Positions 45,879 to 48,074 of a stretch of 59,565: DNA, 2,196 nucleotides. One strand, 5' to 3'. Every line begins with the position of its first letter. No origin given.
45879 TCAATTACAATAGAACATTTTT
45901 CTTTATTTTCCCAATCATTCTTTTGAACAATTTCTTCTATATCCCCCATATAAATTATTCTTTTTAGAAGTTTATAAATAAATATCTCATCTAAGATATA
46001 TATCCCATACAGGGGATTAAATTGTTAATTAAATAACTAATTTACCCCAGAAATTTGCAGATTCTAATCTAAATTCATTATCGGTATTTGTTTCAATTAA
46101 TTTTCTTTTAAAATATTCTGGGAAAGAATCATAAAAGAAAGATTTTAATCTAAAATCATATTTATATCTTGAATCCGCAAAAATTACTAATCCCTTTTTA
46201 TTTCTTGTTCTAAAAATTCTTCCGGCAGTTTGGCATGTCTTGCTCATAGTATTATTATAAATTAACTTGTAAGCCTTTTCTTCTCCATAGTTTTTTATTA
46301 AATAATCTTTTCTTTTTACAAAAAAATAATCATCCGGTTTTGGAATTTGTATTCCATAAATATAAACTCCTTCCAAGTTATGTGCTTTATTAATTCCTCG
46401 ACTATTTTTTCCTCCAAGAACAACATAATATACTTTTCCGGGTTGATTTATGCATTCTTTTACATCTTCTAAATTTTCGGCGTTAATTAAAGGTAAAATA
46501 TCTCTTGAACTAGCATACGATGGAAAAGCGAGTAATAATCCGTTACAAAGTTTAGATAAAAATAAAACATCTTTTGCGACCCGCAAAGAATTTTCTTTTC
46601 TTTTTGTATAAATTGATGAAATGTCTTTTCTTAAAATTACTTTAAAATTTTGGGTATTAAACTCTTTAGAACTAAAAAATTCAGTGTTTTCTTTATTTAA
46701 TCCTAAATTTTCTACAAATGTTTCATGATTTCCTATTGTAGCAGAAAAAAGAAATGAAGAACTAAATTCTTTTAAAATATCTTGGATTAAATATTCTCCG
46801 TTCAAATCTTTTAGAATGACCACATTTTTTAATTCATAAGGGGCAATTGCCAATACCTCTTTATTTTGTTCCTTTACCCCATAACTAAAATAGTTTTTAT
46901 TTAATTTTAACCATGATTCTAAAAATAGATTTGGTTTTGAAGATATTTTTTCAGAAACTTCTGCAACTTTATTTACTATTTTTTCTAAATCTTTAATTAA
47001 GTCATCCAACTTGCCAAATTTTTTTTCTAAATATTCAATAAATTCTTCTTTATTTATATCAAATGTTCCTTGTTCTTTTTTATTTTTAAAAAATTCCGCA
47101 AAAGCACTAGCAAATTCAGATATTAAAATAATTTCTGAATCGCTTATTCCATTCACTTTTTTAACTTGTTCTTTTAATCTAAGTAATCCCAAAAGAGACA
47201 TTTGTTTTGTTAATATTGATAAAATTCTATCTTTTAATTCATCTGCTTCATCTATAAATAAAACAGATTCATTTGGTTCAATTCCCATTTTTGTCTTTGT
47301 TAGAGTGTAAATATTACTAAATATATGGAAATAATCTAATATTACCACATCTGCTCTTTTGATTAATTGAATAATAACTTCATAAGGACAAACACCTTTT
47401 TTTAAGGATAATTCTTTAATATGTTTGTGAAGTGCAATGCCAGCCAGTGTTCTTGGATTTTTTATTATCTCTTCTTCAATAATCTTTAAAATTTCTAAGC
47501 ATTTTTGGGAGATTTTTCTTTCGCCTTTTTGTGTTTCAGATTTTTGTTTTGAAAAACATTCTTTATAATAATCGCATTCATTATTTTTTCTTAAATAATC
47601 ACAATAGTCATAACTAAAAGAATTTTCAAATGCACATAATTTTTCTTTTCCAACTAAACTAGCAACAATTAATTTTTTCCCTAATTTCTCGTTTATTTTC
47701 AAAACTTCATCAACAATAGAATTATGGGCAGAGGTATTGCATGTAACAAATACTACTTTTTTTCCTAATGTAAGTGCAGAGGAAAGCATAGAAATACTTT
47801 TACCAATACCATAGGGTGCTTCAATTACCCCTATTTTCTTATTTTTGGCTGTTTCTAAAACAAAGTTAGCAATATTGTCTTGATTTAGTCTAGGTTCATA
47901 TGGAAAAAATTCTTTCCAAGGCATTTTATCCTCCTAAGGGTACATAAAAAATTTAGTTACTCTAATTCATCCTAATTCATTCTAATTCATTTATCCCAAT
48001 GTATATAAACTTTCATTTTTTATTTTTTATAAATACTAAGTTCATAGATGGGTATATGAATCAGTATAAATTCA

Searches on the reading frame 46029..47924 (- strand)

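Call 9: search_protein_families(library=pfam, proteins=[window:46029-47924:-], max_evalue=0.001)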
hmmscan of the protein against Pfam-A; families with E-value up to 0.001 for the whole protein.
window:46029-47924:- (631 aa): 3 families
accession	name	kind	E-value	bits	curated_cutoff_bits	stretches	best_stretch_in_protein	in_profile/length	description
PF13307.12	Helicase_C_2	-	1.6e-12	48.2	25.3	1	492-601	59-167/170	Helicase C-terminal domain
PF06733.21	DEAD_2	-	4.6e-09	36.6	21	1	68-241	10-166/172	DEAD_2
PF13401.12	AAA_22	-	0.00028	21.7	27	0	28-83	4-60/130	AAA domain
